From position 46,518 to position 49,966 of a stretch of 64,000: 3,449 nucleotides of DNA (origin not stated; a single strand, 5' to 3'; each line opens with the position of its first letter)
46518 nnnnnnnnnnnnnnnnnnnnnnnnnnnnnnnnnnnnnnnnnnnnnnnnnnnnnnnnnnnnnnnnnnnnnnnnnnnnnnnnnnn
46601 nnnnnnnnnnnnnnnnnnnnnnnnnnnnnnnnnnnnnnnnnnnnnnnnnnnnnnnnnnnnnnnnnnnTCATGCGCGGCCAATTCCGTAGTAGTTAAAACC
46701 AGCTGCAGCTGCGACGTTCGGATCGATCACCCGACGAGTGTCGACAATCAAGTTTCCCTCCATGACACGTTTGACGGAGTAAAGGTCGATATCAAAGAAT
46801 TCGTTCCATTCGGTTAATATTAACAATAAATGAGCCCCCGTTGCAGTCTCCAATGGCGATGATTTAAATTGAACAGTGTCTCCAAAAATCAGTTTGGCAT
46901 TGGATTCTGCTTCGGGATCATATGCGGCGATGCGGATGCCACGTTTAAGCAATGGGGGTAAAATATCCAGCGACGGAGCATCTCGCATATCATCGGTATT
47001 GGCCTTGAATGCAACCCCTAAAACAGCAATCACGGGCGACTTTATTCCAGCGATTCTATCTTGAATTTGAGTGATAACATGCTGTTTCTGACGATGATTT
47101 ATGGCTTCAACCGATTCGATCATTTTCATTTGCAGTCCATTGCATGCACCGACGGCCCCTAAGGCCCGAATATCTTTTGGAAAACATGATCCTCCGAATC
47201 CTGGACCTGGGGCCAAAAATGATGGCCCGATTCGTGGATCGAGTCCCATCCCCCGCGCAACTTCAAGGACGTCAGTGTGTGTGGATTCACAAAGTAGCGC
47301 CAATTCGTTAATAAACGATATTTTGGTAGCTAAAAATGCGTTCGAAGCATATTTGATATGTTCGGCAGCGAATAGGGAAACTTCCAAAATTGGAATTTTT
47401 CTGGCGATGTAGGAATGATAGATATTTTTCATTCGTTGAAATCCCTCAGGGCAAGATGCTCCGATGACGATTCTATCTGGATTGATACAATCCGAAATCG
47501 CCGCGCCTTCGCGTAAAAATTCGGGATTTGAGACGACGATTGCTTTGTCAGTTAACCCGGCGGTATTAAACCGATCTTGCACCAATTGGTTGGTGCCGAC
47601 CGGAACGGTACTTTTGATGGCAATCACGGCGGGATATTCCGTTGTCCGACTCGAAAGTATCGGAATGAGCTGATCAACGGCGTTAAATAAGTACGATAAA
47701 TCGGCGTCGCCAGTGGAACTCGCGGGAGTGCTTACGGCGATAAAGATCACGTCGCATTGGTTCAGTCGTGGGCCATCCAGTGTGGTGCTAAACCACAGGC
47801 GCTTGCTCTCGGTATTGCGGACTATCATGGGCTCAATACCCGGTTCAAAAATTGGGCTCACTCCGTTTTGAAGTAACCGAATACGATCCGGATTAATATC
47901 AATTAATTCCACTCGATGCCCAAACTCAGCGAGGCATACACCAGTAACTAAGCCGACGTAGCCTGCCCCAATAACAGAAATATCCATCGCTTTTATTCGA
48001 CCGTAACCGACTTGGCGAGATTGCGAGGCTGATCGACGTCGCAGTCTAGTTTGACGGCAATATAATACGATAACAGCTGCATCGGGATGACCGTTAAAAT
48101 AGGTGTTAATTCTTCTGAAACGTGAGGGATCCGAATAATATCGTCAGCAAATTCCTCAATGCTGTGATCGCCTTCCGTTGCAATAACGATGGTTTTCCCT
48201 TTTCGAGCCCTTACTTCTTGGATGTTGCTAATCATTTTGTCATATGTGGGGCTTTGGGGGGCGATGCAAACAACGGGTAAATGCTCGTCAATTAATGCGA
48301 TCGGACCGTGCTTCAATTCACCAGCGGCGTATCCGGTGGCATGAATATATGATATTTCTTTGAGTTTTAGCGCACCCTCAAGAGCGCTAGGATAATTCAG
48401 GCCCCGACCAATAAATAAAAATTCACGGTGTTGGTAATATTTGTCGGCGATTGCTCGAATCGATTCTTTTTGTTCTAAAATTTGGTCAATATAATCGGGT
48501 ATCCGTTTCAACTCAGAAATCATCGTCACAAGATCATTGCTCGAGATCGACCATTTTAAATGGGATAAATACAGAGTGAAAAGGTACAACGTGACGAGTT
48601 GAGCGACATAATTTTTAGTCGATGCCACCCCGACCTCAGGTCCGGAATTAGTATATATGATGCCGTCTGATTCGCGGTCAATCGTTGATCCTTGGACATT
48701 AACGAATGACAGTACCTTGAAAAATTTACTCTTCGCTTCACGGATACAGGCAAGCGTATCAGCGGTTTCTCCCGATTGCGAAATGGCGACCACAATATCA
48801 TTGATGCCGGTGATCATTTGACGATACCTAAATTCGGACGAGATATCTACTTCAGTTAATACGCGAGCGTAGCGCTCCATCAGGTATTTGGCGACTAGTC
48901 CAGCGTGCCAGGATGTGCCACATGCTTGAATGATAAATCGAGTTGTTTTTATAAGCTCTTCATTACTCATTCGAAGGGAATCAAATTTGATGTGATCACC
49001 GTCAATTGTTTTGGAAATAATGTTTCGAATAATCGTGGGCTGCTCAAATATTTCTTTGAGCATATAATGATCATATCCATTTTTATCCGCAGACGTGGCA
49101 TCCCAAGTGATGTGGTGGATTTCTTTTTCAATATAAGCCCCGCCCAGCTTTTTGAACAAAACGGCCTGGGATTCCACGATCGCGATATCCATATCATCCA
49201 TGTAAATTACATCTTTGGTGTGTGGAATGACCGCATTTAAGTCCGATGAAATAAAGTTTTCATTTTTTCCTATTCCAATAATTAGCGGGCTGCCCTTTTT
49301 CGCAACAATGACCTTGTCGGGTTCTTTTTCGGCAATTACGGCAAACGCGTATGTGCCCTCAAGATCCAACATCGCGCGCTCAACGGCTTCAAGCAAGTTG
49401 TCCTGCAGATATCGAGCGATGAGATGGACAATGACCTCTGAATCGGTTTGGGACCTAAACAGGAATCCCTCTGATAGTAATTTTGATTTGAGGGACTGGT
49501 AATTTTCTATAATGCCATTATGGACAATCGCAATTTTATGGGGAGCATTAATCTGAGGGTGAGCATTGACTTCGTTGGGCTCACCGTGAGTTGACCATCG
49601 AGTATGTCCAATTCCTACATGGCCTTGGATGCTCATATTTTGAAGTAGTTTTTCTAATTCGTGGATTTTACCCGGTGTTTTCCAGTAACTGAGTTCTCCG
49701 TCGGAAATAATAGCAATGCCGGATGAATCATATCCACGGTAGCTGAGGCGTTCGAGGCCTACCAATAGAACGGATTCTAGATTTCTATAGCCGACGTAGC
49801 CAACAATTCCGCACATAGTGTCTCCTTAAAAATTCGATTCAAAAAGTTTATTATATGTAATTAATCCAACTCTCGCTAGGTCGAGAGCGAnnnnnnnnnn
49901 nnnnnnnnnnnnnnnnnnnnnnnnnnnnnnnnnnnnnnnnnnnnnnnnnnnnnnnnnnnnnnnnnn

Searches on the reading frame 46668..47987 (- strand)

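Call 27: search_protein_families(library=pfam, proteins=[window:46668-47987:-], max_evalue=0.001)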
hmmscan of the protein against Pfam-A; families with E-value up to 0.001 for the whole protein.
window:46668-47987:- (439 aa): 5 families
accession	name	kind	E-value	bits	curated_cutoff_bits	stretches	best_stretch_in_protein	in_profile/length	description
PF03721.20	UDPG_MGDP_dh_N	-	4.1e-52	176.9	27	1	1-181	1-179/187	UDP-glucose/GDP-mannose dehydrogenase family, NAD binding domain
PF00984.24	UDPG_MGDP_dh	-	1.7e-34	118.2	25.4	1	207-298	2-93/94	UDP-glucose/GDP-mannose dehydrogenase family, central domain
PF03720.21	UDPG_MGDP_dh_C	-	5.4e-29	101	30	1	321-423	1-103/103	UDP-glucose/GDP-mannose dehydrogenase family, UDP binding domain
PF02558.23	ApbA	-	0.00015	21.8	22.2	1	3-85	1-74/150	Ketopantoate reductase PanE/ApbA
PF01266.30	DAO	-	0.00054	20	27.9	0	2-30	1-29/353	FAD dependent oxidoreductase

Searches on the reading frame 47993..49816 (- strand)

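Call 27: search_protein_families(library=pfam, proteins=[window:47993-49816:-], max_evalue=0.001)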
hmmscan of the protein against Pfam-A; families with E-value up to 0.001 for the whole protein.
window:47993-49816:- (607 aa): 4 families
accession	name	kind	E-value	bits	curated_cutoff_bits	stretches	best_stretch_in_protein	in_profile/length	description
PF01380.27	SIS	-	8.2e-54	181.4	25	2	288-414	2-129/131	SIS domain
PF13522.11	GATase_6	-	5.1e-20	72.3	27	1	60-183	5-121/130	Glutamine amidotransferase domain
PF13537.11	GATase_7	-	1.4e-14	54.6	25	1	83-195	11-120/123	Glutamine amidotransferase domain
PF13230.11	GATase_4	-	8.8e-05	22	23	1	53-141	59-145/272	Glutamine amidotransferases class-II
